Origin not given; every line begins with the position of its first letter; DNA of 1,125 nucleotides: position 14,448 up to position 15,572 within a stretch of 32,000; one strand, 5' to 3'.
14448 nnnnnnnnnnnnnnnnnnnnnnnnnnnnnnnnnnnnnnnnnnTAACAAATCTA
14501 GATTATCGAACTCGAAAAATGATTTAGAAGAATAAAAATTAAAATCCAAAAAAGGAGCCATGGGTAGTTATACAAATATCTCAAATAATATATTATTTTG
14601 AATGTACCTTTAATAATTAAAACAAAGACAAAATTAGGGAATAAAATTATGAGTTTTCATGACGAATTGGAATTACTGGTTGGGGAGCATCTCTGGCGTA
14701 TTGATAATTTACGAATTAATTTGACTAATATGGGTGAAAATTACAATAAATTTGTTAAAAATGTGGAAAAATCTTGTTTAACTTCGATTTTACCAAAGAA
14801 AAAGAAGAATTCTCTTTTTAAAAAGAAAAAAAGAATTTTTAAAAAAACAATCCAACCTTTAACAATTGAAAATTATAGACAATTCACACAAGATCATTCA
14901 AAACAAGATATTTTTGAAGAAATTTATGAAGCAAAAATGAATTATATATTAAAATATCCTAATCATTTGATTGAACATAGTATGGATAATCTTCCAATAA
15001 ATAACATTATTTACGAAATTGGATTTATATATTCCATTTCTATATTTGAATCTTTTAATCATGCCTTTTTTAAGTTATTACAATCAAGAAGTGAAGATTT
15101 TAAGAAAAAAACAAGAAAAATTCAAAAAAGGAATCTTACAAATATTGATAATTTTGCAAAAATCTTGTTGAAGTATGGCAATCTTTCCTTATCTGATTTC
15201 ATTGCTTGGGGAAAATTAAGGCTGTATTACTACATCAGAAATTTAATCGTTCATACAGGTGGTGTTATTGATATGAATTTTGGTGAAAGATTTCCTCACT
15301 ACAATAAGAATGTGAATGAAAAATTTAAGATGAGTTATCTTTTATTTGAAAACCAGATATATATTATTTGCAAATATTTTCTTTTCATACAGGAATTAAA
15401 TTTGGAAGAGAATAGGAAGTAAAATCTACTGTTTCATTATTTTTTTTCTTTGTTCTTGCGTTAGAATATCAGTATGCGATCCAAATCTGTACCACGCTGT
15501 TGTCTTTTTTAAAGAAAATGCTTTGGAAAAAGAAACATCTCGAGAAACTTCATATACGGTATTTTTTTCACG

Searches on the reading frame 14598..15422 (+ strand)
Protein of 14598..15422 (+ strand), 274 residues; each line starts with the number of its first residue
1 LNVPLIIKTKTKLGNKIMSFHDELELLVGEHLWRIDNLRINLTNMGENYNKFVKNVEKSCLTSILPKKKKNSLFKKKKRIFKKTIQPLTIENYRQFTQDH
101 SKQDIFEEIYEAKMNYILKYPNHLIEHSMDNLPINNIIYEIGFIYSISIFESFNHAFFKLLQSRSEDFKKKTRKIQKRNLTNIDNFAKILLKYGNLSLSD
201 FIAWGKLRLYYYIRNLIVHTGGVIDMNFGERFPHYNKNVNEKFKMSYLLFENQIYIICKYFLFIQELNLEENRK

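Call 16: search_protein_families(library=pfam, max_evalue=0.01, proteins=[window:14598-15422:+])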
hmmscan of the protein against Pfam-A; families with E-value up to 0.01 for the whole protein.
window:14598-15422:+ (274 aa): 0 families

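Call 70: search_protein_families(library=padloc, max_evalue=0.001, proteins=[window:14598-15422:+])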
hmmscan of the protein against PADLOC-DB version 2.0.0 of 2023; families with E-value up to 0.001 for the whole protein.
window:14598-15422:+ (274 aa): 0 families

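Call 86: search_protein_families(library=pfam, max_evalue=5, proteins=[window:14598-15422:+])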
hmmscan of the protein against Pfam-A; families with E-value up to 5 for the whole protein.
window:14598-15422:+ (274 aa): 1 family
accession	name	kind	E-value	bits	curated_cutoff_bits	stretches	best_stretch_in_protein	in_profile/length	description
PF10318.15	7TM_GPCR_Srh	-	3.8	6.9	26.3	1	97-181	151-233/302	Serpentine type 7TM GPCR chemoreceptor Srh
